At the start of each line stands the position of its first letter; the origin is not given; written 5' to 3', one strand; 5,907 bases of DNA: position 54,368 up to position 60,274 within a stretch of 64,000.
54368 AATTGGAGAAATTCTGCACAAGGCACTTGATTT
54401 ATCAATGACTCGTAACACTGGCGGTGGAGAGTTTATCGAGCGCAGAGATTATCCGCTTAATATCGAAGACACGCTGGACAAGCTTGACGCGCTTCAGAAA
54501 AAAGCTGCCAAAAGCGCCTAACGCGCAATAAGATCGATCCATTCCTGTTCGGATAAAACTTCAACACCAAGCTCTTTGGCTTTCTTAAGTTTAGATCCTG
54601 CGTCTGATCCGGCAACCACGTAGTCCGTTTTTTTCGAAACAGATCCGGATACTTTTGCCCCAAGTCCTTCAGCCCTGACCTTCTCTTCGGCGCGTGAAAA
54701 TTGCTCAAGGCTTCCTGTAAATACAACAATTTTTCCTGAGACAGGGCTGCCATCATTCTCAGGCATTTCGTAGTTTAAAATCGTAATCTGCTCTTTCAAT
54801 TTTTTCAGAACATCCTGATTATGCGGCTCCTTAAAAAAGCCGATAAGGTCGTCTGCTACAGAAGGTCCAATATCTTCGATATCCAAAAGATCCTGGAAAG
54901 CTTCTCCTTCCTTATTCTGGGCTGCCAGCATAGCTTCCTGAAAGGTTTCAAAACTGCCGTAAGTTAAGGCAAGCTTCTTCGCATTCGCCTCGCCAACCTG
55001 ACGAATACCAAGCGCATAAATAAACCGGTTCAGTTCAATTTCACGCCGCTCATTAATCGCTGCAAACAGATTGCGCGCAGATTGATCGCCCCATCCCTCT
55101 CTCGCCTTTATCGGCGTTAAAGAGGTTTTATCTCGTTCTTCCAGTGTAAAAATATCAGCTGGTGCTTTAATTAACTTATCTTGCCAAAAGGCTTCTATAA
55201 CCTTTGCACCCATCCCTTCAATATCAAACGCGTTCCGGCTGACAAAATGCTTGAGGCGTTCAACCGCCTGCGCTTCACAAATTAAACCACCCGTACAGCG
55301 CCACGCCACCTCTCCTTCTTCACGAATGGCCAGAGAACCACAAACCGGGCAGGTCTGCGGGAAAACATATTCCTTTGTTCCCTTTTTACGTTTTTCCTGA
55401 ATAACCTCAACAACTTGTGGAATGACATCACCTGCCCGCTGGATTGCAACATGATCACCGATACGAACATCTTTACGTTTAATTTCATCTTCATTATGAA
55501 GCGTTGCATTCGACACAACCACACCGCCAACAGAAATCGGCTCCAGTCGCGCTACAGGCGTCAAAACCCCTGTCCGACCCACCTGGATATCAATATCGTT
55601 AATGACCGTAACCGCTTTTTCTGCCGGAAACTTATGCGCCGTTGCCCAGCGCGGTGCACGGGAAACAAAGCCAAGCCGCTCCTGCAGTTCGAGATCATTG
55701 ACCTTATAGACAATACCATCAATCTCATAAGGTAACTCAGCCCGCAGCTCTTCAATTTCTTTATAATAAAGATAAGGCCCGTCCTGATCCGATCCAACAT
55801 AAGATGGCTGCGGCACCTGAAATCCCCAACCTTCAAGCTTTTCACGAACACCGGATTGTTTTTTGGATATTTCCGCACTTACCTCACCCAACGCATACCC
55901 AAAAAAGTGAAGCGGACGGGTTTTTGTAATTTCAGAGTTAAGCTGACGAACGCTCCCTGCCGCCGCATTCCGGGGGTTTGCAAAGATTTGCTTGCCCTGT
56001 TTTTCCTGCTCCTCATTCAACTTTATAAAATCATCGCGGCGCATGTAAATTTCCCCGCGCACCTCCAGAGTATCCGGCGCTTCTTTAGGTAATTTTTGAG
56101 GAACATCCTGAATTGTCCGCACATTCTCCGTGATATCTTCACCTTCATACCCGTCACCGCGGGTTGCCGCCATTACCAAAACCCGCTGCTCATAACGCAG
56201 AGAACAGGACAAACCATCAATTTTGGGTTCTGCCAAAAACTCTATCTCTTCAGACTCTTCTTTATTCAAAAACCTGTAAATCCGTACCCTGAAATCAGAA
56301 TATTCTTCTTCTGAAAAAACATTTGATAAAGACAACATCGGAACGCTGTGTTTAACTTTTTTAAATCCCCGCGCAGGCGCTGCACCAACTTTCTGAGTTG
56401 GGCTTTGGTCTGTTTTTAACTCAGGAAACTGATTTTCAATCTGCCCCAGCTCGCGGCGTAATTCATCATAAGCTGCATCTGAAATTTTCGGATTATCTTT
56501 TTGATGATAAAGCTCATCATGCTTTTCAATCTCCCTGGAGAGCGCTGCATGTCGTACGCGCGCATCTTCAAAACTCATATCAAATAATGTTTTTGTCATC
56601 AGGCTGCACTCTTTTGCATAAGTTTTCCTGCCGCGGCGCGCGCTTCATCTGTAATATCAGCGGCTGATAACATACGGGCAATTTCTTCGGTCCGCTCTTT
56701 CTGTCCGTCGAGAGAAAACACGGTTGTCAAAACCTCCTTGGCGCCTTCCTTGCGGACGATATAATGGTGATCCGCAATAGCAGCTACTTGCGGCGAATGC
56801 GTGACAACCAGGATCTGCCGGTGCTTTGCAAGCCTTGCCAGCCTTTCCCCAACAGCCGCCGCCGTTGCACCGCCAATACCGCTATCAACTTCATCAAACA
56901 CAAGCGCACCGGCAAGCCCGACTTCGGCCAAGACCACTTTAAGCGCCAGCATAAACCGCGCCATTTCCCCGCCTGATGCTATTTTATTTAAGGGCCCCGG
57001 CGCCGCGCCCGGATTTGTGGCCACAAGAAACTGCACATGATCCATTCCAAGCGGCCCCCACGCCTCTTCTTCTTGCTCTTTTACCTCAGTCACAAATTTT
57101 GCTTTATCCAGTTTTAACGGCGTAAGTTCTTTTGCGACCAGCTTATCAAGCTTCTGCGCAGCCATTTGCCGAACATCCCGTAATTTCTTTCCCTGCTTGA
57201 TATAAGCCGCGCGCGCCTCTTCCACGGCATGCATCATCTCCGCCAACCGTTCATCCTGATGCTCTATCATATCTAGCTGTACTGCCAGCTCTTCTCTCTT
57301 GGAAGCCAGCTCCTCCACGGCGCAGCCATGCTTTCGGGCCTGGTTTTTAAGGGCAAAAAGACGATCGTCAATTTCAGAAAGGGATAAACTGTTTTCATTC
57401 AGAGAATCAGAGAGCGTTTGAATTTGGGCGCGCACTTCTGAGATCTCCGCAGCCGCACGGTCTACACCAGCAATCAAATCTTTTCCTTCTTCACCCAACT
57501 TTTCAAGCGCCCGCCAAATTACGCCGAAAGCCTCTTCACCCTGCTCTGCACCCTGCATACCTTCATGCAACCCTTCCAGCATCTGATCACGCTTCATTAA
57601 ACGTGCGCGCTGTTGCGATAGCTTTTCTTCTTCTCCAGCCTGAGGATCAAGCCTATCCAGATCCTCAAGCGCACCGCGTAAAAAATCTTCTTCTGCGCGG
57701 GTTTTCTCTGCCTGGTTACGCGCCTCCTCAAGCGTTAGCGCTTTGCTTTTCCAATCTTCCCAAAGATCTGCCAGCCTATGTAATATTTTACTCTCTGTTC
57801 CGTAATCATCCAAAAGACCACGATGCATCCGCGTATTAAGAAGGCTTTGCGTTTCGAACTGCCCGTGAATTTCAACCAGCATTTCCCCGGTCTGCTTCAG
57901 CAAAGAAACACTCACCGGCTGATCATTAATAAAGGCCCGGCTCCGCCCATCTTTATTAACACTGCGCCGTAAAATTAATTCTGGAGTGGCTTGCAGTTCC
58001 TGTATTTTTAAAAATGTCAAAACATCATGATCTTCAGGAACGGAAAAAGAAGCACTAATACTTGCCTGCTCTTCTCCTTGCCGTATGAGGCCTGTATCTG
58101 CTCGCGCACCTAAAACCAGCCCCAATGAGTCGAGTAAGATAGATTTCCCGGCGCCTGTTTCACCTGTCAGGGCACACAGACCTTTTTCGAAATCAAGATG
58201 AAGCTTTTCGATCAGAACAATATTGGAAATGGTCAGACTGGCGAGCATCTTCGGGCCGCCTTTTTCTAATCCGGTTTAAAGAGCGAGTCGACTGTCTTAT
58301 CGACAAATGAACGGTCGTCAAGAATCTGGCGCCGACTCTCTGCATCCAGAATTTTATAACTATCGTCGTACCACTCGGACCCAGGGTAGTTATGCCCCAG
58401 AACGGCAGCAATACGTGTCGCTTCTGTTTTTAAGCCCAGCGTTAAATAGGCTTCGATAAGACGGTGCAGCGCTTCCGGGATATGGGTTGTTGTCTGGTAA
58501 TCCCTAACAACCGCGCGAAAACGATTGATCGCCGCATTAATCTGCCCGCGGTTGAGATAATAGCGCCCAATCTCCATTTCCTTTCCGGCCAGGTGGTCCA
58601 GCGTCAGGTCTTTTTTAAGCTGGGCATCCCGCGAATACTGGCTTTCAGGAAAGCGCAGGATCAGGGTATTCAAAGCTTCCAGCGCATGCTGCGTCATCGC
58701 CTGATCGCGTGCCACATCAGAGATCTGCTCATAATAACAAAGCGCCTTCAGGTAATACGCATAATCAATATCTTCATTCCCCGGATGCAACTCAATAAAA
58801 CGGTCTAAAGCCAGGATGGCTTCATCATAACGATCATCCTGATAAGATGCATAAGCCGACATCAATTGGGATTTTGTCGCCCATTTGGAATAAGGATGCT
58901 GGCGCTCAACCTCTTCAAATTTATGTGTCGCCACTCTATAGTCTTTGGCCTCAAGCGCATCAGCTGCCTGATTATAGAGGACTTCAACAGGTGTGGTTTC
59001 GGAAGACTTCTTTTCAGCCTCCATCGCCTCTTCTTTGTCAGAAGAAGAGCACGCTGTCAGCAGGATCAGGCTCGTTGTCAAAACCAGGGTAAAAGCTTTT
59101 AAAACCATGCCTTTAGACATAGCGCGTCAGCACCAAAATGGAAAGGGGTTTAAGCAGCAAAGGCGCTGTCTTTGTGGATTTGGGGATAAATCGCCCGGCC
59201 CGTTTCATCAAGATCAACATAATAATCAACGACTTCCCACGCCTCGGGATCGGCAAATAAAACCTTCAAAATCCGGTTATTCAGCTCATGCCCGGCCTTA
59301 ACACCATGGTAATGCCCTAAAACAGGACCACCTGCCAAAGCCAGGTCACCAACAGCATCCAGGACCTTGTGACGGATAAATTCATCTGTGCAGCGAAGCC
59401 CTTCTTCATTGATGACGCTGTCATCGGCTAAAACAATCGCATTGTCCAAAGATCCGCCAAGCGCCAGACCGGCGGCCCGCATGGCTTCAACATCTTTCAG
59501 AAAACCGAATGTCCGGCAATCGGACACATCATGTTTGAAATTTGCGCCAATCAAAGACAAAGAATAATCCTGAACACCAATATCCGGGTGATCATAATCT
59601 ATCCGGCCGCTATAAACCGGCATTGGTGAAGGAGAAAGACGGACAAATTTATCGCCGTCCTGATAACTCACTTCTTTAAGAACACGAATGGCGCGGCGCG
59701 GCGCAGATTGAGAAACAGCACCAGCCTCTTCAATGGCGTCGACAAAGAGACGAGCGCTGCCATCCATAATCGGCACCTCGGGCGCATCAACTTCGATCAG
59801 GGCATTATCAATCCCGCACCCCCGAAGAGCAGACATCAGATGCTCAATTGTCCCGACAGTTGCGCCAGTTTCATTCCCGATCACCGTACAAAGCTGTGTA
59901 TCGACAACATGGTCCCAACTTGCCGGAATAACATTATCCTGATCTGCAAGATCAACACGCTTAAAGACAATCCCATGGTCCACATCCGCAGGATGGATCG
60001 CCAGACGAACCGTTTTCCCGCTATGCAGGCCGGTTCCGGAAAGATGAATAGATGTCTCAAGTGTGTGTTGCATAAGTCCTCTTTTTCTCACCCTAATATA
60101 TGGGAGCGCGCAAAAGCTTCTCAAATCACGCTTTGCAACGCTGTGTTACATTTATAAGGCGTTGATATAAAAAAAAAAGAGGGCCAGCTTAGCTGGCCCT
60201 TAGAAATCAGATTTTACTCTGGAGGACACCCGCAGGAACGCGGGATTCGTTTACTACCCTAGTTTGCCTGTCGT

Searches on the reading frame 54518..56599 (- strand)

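Call 18: search_protein_families(library=pfam, proteins=[window:54518-56599:-], max_evalue=0.001)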
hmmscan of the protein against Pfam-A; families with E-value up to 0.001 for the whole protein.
window:54518-56599:- (693 aa): 7 families
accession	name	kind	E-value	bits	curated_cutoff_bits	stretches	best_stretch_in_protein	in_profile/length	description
PF01653.23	DNA_ligase_aden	-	5.7e-90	301.7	27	1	78-327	3-253/253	NAD-dependent DNA ligase adenylation domain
PF03120.22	DNA_ligase_OB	-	1.2e-34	118.4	32.9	1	331-406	2-77/79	NAD-dependent DNA ligase OB-fold domain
PF12826.13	HHH_2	-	2.1e-15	57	27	1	525-597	1-63/64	Helix-hairpin-helix motif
PF00533.33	BRCT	-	2.5e-15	56.9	21.3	1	619-691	5-78/78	BRCA1 C Terminus (BRCT) domain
PF03119.21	DNA_ligase_ZBD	-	1.8e-12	47.3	25.8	1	416-443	1-27/27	NAD-dependent DNA ligase C4 zinc finger domain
PF22745.1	Nlig-Ia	-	1.7e-05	25.8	27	1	22-62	11-51/92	DNA ligase-like, N-terminal NAD+-binding domain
PF12738.14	PTCB-BRCT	-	7.8e-05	23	22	1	645-683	22-60/63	twin BRCT domain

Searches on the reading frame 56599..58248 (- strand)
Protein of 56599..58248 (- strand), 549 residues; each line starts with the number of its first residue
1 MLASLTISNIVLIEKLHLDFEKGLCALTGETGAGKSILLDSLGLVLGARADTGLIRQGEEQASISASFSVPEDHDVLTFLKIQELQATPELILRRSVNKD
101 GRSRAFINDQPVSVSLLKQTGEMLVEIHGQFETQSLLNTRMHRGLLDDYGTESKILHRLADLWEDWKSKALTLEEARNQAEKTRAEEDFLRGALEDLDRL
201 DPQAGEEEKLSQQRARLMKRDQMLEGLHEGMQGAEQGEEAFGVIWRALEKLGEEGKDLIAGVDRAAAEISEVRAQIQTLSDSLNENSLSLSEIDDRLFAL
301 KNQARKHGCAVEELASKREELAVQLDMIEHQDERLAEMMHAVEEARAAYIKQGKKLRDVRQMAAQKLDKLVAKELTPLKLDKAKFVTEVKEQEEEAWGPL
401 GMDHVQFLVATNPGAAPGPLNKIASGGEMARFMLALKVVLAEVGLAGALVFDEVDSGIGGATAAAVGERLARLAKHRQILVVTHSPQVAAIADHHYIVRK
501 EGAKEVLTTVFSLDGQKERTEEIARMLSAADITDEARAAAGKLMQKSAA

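Call 18: search_protein_families(library=pfam, proteins=[window:56599-58248:-], max_evalue=0.001)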
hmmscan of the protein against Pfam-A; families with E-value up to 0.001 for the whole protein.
window:56599-58248:- (549 aa): 4 families
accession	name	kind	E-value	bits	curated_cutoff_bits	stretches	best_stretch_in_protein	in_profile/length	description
PF02463.25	SMC_N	-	2.8e-19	69.8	40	1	4-500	4-213/220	RecF/RecN/SMC N terminal domain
PF13476.12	AAA_23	-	2.9e-12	48.1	27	1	4-217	1-196/201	AAA domain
PF13304.12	AAA_21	-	1e-06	29.5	27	0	438-488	250-302/304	AAA domain, putative AbiEii toxin, Type IV TA system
PF13555.12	AAA_29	-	0.00022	21.3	27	1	6-48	5-48/61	P-loop containing region of AAA domain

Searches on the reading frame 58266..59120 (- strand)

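Call 18: search_protein_families(library=pfam, proteins=[window:58266-59120:-], max_evalue=0.001)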
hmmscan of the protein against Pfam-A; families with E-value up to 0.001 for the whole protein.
window:58266-59120:- (284 aa): 7 families
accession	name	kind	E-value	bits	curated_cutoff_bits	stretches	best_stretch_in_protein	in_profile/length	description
PF13525.12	YfiO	-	6e-55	186.6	25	1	44-236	4-199/203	Outer membrane lipoprotein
PF13512.12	TPR_18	-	1.3e-21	77.8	21.9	1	44-167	9-142/145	Tetratricopeptide repeat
PF13174.12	TPR_6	-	5.2e-13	49.1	26.3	0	120-160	1-33/33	Tetratricopeptide repeat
PF13432.12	TPR_16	-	1.7e-09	38.4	32.7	0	49-115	1-64/65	Tetratricopeptide repeat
PF13428.12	TPR_14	-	6e-07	30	23.5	0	85-122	4-41/44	Tetratricopeptide repeat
PF14559.12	TPR_19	-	5.6e-06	27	25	0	55-118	1-61/68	Tetratricopeptide repeat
PF07719.23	TPR_2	-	1.2e-05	25.5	27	0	89-115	8-34/34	Tetratricopeptide repeat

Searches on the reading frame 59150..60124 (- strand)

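Call 86: search_protein_families(library=pfam, proteins=[window:59150-60124:-], max_evalue=0.001)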
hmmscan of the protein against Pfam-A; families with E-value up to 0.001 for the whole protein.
window:59150-60124:- (324 aa): 1 family
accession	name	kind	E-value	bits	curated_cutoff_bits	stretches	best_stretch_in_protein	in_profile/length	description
PF03331.19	LpxC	-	1.3e-104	350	27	1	19-290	1-267/268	UDP-3-O-acyl N-acetylglycosamine deacetylase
